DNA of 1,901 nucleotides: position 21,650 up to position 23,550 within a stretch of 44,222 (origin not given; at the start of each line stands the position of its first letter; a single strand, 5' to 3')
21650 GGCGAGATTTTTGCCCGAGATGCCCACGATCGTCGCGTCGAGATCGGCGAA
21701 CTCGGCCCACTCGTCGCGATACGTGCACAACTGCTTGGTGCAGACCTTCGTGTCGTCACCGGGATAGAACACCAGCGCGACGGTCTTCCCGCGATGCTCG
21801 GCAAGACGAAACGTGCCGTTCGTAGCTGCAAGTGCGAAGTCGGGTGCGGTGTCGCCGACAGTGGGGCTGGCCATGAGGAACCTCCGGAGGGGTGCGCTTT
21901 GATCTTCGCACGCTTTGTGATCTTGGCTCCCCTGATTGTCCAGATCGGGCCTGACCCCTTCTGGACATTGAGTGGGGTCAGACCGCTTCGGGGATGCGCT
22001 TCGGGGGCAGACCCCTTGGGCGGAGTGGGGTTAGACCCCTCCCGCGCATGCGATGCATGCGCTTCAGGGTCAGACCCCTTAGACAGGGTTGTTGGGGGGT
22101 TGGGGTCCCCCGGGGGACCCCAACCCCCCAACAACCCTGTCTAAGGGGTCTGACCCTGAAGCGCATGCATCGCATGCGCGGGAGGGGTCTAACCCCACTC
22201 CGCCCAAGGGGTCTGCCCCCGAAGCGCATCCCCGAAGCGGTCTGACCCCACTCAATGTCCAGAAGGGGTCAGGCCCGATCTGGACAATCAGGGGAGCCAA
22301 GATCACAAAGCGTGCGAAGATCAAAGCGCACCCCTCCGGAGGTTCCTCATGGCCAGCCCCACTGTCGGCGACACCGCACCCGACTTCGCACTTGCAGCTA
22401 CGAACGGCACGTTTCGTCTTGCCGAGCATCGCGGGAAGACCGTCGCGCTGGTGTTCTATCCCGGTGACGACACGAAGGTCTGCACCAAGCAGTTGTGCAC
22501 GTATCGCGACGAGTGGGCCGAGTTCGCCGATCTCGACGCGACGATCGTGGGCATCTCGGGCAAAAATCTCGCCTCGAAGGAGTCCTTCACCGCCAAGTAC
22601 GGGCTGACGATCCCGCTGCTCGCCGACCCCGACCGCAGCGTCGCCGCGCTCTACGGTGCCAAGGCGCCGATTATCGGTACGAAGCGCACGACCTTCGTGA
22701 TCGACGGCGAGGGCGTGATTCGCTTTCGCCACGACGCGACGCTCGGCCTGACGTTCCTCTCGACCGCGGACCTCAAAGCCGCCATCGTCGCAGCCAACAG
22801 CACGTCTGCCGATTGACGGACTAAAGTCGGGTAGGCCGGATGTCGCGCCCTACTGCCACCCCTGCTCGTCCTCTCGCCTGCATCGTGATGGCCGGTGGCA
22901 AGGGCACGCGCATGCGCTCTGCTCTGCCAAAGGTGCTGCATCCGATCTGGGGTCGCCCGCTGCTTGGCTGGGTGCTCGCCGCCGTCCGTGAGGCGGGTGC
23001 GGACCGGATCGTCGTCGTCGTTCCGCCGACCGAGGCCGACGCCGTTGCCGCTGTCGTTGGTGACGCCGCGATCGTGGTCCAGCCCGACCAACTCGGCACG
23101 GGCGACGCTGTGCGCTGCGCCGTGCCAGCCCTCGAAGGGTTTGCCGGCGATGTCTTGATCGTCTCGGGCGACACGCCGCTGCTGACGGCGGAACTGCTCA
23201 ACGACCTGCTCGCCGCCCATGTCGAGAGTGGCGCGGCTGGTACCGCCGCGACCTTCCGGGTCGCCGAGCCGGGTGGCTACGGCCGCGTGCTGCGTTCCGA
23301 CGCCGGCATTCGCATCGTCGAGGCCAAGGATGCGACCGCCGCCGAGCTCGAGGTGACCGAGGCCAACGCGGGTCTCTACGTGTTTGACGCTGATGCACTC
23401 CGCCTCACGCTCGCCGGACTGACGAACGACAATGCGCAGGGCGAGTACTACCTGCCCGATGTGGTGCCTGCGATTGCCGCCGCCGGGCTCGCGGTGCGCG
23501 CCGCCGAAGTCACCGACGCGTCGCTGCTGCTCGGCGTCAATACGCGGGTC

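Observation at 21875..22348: Symmetry axis lies in a 474-nt gene-free, hairpin-dense junction resembling two replicon ends placed head to head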

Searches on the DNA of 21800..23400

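Call 34: search_rna_families(source=window, start=21800, end=23400, threshold=evalue, max_evalue=1)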
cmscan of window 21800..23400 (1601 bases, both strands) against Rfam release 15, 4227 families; matches with E-value up to 1: 42.
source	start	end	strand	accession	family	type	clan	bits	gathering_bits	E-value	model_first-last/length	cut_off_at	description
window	22014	22209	+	RF01854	Bacteria_large_SRP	Gene;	CL00003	54.9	60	4.4e-07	1-256/256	no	Bacterial large signal recognition particle RNA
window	22014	22209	-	RF01854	Bacteria_large_SRP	Gene;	CL00003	54.9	60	4.4e-07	1-256/256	no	Bacterial large signal recognition particle RNA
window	22072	22151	+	RF00981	mir-939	Gene; miRNA;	-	43.1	84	5.2e-06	1-82/82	no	mir-939 microRNA precursor family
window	22072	22151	-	RF00981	mir-939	Gene; miRNA;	-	43.1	84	5.2e-06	1-82/82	no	mir-939 microRNA precursor family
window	22060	22163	+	RF03577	mir-9193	Gene; miRNA;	-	38.9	55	4.1e-05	1-74/74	no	mir-9193 microRNA precursor family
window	22060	22163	-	RF03577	mir-9193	Gene; miRNA;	-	38.9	55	4.1e-05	1-74/74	no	mir-9193 microRNA precursor family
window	22059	22164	+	RF03627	mir-9168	Gene; miRNA;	-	36.3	100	2.1e-05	1-95/95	no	mir-9168 microRNA precursor family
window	22059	22164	-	RF03627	mir-9168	Gene; miRNA;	-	36.3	100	2.1e-05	1-95/95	no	mir-9168 microRNA precursor family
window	22081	22143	+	RF04279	mir-H20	Gene; miRNA;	CL00141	35.8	99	0.00018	1-82/82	no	mir-H20 microRNA precursor family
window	22080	22142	-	RF04279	mir-H20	Gene; miRNA;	CL00141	35.8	99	0.00018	1-82/82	no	mir-H20 microRNA precursor family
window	22067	22155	+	RF03486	mir-3940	Gene; miRNA;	-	34.6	84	0.00026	1-92/92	no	mir-3940 microRNA precursor family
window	22068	22156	-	RF03486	mir-3940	Gene; miRNA;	-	34.6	84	0.00026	1-92/92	no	mir-3940 microRNA precursor family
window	22084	22137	+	RF03910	mir-H5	Gene; miRNA;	-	34.6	90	0.011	1-80/80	no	mir-H5 microRNA precursor family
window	22086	22139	-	RF03910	mir-H5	Gene; miRNA;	-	34.6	90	0.011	1-80/80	no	mir-H5 microRNA precursor family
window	22088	22136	+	RF03307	mir-1825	Gene; miRNA;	-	31.8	70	0.0003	1-52/52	no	mir-1825 microRNA precursor family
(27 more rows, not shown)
